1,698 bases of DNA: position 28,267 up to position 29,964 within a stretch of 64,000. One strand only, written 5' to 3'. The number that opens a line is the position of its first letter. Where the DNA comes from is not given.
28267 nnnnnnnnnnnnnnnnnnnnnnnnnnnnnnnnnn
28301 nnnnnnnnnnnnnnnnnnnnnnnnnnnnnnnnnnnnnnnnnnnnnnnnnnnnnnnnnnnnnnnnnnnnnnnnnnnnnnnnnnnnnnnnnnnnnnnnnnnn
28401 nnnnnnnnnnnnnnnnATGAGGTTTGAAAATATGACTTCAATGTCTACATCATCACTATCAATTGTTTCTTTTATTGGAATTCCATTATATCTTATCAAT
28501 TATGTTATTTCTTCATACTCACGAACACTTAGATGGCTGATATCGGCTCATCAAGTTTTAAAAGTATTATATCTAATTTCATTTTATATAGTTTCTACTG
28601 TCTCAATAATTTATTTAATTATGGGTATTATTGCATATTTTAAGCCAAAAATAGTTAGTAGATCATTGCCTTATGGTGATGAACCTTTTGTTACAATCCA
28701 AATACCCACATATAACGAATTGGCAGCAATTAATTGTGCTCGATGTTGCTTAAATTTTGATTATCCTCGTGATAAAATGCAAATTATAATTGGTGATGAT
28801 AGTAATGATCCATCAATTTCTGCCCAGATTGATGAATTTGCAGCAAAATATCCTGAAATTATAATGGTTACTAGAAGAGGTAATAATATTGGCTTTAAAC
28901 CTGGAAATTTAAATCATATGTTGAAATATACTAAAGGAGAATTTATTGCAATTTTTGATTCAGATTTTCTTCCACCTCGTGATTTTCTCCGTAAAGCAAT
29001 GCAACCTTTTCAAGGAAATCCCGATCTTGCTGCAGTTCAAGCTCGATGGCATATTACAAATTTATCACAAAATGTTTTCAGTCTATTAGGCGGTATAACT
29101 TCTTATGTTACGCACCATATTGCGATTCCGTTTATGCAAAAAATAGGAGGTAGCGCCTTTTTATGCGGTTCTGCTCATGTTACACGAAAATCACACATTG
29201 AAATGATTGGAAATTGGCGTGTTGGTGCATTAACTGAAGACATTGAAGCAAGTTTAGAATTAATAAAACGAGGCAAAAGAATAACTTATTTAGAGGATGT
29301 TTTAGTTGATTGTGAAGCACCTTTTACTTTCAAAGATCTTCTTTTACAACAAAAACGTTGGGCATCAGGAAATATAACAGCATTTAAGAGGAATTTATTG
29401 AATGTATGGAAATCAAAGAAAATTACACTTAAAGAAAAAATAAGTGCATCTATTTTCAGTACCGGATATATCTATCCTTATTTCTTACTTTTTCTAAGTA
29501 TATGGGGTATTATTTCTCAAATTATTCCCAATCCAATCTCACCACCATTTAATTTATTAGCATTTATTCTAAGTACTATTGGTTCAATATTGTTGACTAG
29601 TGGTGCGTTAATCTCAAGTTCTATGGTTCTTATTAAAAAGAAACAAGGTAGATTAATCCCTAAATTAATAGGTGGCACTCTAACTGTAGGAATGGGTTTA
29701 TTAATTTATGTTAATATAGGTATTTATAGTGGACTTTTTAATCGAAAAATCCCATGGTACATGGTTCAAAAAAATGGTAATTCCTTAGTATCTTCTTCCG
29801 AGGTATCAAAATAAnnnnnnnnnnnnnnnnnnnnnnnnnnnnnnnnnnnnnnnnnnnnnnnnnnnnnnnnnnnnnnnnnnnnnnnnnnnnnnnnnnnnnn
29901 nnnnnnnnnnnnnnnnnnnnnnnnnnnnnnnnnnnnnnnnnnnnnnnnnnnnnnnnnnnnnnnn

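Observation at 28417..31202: Tandem processive GT2 synthases with QxxRW motif, with a membrane-anchored GH18 nearby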

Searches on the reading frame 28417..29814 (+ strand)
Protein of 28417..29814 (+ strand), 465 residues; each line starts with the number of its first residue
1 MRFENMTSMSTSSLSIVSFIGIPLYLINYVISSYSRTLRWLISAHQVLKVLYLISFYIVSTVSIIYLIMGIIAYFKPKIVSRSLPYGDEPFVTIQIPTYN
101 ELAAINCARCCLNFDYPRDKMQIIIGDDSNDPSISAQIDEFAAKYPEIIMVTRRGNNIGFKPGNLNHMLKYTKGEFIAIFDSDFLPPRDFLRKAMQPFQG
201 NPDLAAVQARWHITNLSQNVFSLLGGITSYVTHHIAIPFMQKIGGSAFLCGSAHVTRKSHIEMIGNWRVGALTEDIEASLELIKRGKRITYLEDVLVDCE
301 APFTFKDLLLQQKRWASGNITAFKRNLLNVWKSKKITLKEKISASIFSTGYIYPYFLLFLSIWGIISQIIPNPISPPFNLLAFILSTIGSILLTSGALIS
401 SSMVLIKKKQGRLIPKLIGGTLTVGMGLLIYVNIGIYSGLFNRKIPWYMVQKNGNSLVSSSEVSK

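Call 3: search_protein_families(library=pfam, proteins=[window:28417-29814:+], max_evalue=0.01)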
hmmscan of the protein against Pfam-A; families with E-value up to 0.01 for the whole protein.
window:28417-29814:+ (465 aa): 5 families
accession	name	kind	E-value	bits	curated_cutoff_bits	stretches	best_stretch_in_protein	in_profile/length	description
PF13641.12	Glyco_tranf_2_3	-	2.2e-25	90.4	27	1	92-317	3-229/230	Glycosyltransferase like family 2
PF13632.12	Glyco_trans_2_3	-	7.9e-22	78.5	27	1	177-367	2-174/198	Glycosyl transferase family group 2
PF00535.33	Glycos_transf_2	-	1e-16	61.8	23.3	1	94-215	2-121/168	Glycosyl transferase family 2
PF13506.12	Glyco_transf_21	-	2.3e-06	27.6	21.7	1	159-316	16-173/174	Glycosyl transferase family 21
PF03552.20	Cellulose_synt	-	1.1e-05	24.7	24.7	1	266-368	416-519/722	Cellulose synthase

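Call 4: search_protein_families(library=ncbifam, proteins=[window:28417-29814:+], max_evalue=0.01)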
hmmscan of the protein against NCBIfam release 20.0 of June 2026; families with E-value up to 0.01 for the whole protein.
window:28417-29814:+ (465 aa): 16 families
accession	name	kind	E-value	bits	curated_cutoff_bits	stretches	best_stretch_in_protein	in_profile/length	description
TIGR03030.1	CelA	equivalog_domain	1.6e-40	138.8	699.1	1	26-354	68-410/714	UDP-forming cellulose synthase catalytic subunit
NF008558.0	PRK11498.1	equivalog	7e-32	110.3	992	1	28-325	212-507/872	UDP-forming cellulose synthase catalytic subunit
TIGR03937.1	PgaC_IcaA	equivalog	3.3e-28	98.8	422.3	1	57-375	7-323/407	poly-beta-1,6-N-acetyl-D-glucosamine synthase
NF053846.1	glyco_with_XrtP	equivalog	1.9e-13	49.9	520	1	96-340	47-318/440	XrtP-associated glycosyltransferase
TIGR03111.1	glyc2_xrt_Gpos1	hypoth_equivalog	5.1e-12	45.3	363.95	1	48-340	5-307/439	TIGR03111 family XrtG-associated glycosyltransferase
TIGR03965.1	mycofact_glyco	equivalog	1e-11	44.4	280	1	87-325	70-306/467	mycofactocin biosynthesis glycosyltransferase MftF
TIGR03472.1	HpnI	equivalog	1.2e-08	34.2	310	1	57-317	9-270/373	bacteriohopanetetrol glucosamine biosynthesis glycosyltransferase HpnI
TIGR04242.1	nodulat_NodC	equivalog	2.6e-07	30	550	1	60-329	15-291/395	chitooligosaccharide synthase NodC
NF041865.1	EpsU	equivalog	5.7e-05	22.3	700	1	93-325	42-271/394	exopolysaccharide biosynthesis GT2 family glycosyltransferase EpsU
NF038299.1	EPS_HpsN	equivalog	0.00027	20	425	1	91-210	2-118/317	hormogonium polysaccharide biosynthesis glycosyltransferase HpsN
NF053739.1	GlytfEpsEBac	equivalog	0.0003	19.8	450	1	121-193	31-102/265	glycosyltransferase EpsE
NF050050.1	ProtGlycPglI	equivalog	0.00051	19.5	500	1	90-183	2-93/306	GalNAc(5)-diNAcBac-PP-undecaprenol beta-1,3-glucosyltransferase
NF007482.0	PRK10073.1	equivalog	0.001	18.1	423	1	90-214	6-127/334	glycosyltransferase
TIGR04440.1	glyco_TIGR04440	domain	0.0024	17.6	70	1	92-218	2-127/215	TIGR00180 family glycosyltransferase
NF041875.1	EPS_EpsD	equivalog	0.0029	17.1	370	1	93-199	2-105/325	exopolysaccharide biosynthesis glycosyltransferase EpsD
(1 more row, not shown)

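Call 5: search_solved_structures(query=window:28417-29814:+, max_evalue=0.001, show_alignments=2)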
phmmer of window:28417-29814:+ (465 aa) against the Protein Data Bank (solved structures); distinct sequences matched with E-value up to 0.001: 12.
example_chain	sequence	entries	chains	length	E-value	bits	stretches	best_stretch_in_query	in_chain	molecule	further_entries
7lby_A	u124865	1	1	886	1.3e-23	86.6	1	27-326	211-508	Cellulose synthase catalytic subunit [UDP-forming]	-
9b8v_E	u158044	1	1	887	1.3e-23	86.6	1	27-326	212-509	Cellulose synthase catalytic subunit [UDP-forming]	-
9fmv_A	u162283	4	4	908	1.4e-23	86.5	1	27-326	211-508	Cellulose synthase catalytic subunit [UDP-forming]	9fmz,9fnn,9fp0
5ej1_A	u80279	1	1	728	6.8e-23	84.2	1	51-321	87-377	Putative cellulose synthase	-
4hg6_A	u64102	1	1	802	8.5e-23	83.9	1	51-321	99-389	Cellulose Synthase Subunit A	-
4p00_A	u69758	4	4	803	8.6e-23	83.9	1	51-321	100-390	Cellulose Synthase A subunit | Cellulose Synthase subunit A | Putative cellulose synthase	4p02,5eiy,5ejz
6yv7_B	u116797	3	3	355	4.1e-10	42.1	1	89-207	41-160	Glycosyl transferase, family 2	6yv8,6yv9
6yv7_A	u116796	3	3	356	4.1e-10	42.1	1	89-207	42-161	Glycosyl transferase, family 2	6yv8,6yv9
2z87_A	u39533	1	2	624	3.3e-09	39.1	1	72-208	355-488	Chondroitin synthase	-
2z86_A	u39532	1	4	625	3.3e-09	39.1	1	72-208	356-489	Chondroitin synthase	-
6p61_A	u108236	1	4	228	0.00044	22.2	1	90-216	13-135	Glycosyltransferase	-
3bcv_A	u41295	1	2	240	0.00084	21.3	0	90-189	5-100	Putative glycosyltransferase protein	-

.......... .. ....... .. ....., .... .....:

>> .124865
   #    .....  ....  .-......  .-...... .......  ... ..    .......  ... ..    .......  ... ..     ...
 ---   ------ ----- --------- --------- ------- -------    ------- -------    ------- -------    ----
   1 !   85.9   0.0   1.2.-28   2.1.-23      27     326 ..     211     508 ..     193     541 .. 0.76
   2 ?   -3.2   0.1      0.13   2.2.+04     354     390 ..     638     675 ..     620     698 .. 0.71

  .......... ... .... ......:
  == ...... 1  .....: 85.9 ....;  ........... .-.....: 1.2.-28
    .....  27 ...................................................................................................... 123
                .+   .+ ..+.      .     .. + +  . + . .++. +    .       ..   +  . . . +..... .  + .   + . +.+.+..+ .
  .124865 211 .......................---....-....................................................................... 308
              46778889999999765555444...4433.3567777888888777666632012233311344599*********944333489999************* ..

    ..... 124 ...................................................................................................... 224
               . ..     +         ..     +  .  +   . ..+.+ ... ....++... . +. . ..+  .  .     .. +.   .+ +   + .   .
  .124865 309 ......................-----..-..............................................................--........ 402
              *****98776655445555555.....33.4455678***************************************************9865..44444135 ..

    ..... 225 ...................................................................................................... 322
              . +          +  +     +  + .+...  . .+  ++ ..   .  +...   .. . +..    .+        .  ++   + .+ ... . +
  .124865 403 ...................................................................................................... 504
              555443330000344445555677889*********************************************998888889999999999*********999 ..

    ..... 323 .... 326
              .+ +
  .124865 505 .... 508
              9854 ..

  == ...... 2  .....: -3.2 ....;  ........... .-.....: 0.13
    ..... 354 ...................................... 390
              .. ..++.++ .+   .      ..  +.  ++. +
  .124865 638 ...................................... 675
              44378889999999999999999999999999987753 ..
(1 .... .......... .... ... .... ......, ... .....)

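Call 7: find_homologous_proteins(query=window:28417-29814:+, max_evalue=0.00001)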
Query window:28417-29814:+ (465 aa): 1870 proteins with E <= 0.00001 among 8000 candidates; the best 120 are listed.
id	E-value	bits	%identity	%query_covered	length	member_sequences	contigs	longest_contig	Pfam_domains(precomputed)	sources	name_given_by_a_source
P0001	0.0e+0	1024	100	99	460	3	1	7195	PF13632.13,PF13506.14,PF13641.13,PF03552.21,PF00535.33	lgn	-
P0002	8.2e-213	725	70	97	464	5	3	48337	PF13632.13,PF13506.14,PF13641.13,PF03552.21,PF00535.33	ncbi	ncbi:MAG: glycosyltransferase [Promethearchaeota archaeon]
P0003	6.7e-169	580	61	88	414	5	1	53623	PF13632.13,PF13506.14,PF13641.13,PF00535.33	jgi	-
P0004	1.3e-146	507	55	84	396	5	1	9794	PF13632.13,PF13506.14,PF13641.13,PF03552.21,PF00535.33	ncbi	ncbi:MAG: glycosyltransferase, partial [Promethearchaeota archaeon]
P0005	2.8e-142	493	52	96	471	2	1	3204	PF13632.13,PF13506.14,PF13641.13,PF03552.21,PF00535.33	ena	-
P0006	4.1e-139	482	53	89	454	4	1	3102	PF13632.13,PF13506.14,PF13641.13,PF03552.21,PF00535.33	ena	-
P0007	2.4e-136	473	51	95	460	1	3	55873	PF13632.13,PF13506.14,PF13641.13,PF03552.21,PF00535.33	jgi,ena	jgi:cellulose synthase/poly-beta-1,6-N-acetylglucosamine synthase-like glycosyltransferase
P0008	2.9e-136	473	51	93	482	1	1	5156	PF13632.13,PF13506.14,PF13641.13,PF03552.21,PF00535.33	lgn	-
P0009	4.2e-136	472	50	89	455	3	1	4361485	PF13632.13,PF13506.14,PF13641.13,PF00535.33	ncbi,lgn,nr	ncbi:MAG: glycosyltransferase [Candidatus Lokiarchaeota archaeon]|nr:glycosyltransferase [Candidatus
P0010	4.9e-136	472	51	91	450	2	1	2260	PF13632.13,PF13506.14,PF13641.13,PF03552.21,PF00535.33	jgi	-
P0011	2.0e-135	470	49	94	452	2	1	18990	PF13632.13,PF13506.14,PF13641.13,PF00535.33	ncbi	-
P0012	2.3e-135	470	51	92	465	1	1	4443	PF13632.13,PF13506.14,PF13641.13,PF03552.21,PF00535.33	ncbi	-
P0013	2.9e-135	470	51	92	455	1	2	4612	PF13632.13,PF13506.14,PF13641.13,PF00535.33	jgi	jgi:cellulose synthase/poly-beta-1,6-N-acetylglucosamine synthase-like glycosyltransferase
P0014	5.7e-135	469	48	98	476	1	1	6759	PF13632.13,PF13506.14,PF13641.13,PF03552.21,PF00535.33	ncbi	-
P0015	3.6e-133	463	48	97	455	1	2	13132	PF13632.13,PF13506.14,PF13641.13,PF00535.33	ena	-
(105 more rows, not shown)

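Call 10: find_related_loci(query=A1, collection=genome_contigs, flank=10000)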
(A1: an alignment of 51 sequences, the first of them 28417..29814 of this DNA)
Query A1 (465 aa) in genome_contigs; peptide patterns used: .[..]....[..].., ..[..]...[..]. (x = any residue, [..] = any of these).
599 stretches matched a pattern (row limit reached: there are more); 459 encode a relative of the query (tblastn E <= 1e-3); the best 80 are kept; 80 distinct loci.
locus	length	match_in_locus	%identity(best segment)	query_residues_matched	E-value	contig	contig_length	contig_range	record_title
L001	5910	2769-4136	70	6-458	0e+0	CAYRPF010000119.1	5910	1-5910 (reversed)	MAG TPA_asm: uncultured archaeon isolate binchicken_co256_1 genome assembly, contig: NODE_41696_length_5910_cov_6.633646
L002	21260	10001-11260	51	33-456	5e-142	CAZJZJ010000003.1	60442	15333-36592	MAG TPA_asm: uncultured Methanosarcinales archaeon isolate SRP077602_co6_417 genome assembly, contig: NODE_764_length_60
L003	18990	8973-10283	49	19-456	5e-138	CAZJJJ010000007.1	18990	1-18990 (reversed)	MAG TPA_asm: uncultured Methanosarcinales archaeon isolate binchicken_co32_442 genome assembly, contig: NODE_4386_length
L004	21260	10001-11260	46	33-457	5e-135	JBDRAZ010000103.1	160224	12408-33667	MAG: archaeon isolate MEGAHIT-group-1.1032 k141_13070647, whole genome shotgun sequence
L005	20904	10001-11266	48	34-459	9e-135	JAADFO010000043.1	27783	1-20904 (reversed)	MAG: Nanobdellati archaeon isolate M_MaxBin.034 contig-127_3967, whole genome shotgun sequence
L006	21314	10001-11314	46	28-465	7e-135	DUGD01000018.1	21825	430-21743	MAG TPA_asm: Candidatus Woesearchaeota archaeon isolate UBA10207 contig_38605, whole genome shotgun sequence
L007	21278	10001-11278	47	33-463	5e-133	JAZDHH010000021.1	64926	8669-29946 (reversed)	MAG: Nanoarchaeota archaeon isolate MEGAHIT-group-0.31 k141_15723133, whole genome shotgun sequence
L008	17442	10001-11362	48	4-458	8e-133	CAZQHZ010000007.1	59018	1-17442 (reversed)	MAG TPA_asm: uncultured Methanosarcinales archaeon isolate SRP252850_co1_390 genome assembly, contig: NODE_634_length_59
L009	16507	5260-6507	47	45-462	7e-120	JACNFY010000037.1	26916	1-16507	MAG: Nanobdellati archaeon isolate NIOZ-UU113 NIOZ-UU_NODE_2043_length_26916_cov_11.0813, whole genome shotgun sequence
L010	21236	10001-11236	47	45-457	2e-119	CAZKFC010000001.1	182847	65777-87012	MAG TPA_asm: uncultured Methanosarcinales archaeon isolate binchicken_co19_615 genome assembly, contig: NODE_16_length_1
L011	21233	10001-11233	47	45-456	1e-119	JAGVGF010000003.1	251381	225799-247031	MAG: archaeon isolate DeMMO2_15 c_000000001758, whole genome shotgun sequence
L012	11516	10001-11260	46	32-455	2e-119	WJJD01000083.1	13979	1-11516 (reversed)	MAG: Candidatus Woesearchaeota archaeon isolate Bin_274 k141_1632612, whole genome shotgun sequence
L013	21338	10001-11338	43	8-457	9e-117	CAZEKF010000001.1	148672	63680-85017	MAG TPA_asm: uncultured Methanosarcinales archaeon isolate SRP200020_co7_100 genome assembly, contig: NODE_16_length_148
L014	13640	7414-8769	40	11-459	4e-116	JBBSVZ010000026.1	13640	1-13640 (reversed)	MAG: Nanoarchaeota archaeon isolate H43-bin159_1 H43_bin159_1_000000000026, whole genome shotgun sequence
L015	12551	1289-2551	45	33-456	8e-116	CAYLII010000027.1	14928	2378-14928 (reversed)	MAG TPA_asm: uncultured Methanosarcinales archaeon isolate SRP319275_co4_10 genome assembly, contig: NODE_2320_length_14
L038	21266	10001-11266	44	40-457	9e-107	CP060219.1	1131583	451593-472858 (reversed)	MAG: Candidatus Woesearchaeota archaeon isolate HK-STAS-Nano-3 chromosome, complete genome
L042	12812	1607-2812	45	58-459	1e-106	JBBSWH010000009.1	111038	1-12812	MAG: Nanoarchaeota archaeon isolate H52-bin084_1 H52_bin084_1_000000000009, whole genome shotgun sequence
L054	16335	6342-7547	44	62-458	2e-103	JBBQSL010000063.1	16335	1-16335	MAG: Kiritimatiellales bacterium isolate Co_metawrap_1747 Cmw_1747_k141_9629843_length_16335_cov_10.0000, whole genome s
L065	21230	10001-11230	41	53-460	4e-101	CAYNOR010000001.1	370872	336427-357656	MAG TPA_asm: uncultured Verrucomicrobiota bacterium isolate binchicken_co340_63 genome assembly, contig: NODE_2_length_3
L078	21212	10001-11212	41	62-460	1e-99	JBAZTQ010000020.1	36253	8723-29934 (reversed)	MAG: Kiritimatiellales bacterium isolate SO_2017_GW1_207 NODE_5287_length_36253_cov_3.499336_OW334_2017, whole genome sh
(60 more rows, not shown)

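Call 17: predict_structure(alignment_id=A1)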
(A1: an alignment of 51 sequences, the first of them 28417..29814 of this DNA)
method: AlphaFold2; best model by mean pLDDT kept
length: 465 residues; sequences in the alignment: 51
mean_pLDDT: 89.6   pTM: 0.86
mean pLDDT of the five models: 89.6, 89.2, 88.6, 88.1, 87.1
residues with pLDDT >= 90: 344; 70-90: 71; 50-70: 33; < 50: 17
segments of 3 or more residues with pLDDT < 50: 1-15
pLDDT, mean of each block of 10 residues (from residue 1): 42 51 59 63 87 95 96 94 98 95 95 98 96 95 98 83 95 98 96 98 98 97 96 96 96 97 94 93 98 97 95 95 96 98 93 95 84 72 83 92 97 97 94 97 88 72 52
secondary structure, 60 per line:
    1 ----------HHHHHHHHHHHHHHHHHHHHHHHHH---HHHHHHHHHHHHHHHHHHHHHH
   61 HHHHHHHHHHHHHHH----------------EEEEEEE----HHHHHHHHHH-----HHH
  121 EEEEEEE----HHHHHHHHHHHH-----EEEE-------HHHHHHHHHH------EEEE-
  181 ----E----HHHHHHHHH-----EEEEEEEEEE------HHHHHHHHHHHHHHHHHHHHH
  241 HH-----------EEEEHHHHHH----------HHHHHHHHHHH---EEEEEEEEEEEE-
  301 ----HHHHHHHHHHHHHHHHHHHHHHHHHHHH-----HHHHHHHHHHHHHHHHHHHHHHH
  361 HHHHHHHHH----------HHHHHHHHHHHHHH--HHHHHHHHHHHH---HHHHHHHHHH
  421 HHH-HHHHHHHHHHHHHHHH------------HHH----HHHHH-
elements in order: H11-35 H39-75 E92-98 H103-112 E121-127 H132-143 E149-152 H160-169 E176-179 H190-198 E204-213 H220-242 E254-257 H258-263 H274-284 E288-299 H305-332 H338-369 H380-393 H396-407 H411-423 H425-440 H460-464
